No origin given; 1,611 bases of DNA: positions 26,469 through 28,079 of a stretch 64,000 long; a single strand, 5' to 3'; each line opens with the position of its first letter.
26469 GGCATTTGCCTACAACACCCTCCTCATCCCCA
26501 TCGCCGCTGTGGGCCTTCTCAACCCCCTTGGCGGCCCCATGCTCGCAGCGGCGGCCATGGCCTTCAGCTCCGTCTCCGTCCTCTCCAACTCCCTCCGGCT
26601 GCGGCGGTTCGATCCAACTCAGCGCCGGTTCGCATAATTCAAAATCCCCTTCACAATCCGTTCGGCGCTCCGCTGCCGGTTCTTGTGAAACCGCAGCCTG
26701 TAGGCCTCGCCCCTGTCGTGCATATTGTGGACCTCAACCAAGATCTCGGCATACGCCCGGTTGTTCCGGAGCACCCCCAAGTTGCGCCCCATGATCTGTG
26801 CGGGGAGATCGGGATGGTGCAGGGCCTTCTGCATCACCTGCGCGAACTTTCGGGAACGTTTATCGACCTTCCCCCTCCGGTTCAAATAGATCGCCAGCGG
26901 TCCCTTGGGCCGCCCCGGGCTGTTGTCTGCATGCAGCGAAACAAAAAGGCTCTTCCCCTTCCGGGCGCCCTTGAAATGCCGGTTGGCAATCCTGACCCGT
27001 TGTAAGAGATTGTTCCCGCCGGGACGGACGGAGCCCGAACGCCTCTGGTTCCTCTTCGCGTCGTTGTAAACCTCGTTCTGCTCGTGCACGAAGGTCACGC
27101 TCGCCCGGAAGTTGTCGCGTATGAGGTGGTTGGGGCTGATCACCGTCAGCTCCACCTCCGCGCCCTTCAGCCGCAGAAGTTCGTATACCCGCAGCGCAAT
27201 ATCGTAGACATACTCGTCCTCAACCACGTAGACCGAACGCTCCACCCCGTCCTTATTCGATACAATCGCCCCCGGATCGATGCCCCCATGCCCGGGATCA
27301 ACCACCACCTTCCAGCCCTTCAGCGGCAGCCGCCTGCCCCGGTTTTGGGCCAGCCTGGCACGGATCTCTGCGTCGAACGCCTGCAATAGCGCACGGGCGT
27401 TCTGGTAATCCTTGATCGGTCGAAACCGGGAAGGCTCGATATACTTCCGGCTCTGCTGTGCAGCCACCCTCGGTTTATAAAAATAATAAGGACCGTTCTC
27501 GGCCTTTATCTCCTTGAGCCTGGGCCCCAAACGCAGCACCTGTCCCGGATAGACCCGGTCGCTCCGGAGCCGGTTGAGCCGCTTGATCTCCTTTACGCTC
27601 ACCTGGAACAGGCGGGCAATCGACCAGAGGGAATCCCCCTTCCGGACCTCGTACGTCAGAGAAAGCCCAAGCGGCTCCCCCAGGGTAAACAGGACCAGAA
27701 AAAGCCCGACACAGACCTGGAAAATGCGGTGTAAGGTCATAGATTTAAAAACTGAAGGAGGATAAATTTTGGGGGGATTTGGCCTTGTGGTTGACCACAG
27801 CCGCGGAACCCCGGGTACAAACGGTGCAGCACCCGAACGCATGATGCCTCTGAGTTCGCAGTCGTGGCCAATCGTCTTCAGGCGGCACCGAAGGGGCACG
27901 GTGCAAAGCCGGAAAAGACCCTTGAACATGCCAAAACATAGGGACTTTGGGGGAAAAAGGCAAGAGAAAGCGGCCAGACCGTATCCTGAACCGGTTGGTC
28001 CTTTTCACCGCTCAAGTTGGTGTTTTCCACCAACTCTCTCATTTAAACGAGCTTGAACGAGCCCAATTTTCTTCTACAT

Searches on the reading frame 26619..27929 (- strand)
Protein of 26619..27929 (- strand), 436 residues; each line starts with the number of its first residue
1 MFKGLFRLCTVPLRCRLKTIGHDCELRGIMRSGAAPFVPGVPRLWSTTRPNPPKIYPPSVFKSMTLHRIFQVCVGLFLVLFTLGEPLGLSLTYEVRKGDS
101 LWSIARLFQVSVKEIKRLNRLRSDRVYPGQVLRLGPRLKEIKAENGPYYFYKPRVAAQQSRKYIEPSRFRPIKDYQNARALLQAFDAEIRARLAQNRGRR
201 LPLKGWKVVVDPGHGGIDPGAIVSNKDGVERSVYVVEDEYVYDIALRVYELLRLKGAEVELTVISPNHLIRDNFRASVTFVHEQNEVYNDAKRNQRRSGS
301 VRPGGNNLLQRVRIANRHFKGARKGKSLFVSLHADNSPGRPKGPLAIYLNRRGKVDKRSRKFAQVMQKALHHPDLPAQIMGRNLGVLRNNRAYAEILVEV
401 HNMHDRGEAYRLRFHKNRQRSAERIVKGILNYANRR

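Call 74: search_protein_families(library=pfam, proteins=[window:26619-27929:-], max_evalue=0.00001)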
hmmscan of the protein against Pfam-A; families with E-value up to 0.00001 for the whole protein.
window:26619-27929:- (436 aa): 3 families
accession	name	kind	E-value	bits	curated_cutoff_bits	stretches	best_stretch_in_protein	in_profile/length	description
PF01520.23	Amidase_3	-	1.3e-20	74.6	27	1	208-430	1-173/174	N-acetylmuramoyl-L-alanine amidase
PF01476.26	LysM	-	1.5e-16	60.5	20.9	1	93-134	1-42/43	LysM domain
PF23473.1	LysM3_LYK4_5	-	1.6e-06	28.5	29.3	1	91-128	3-40/48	LYK4/5 LysM3 domain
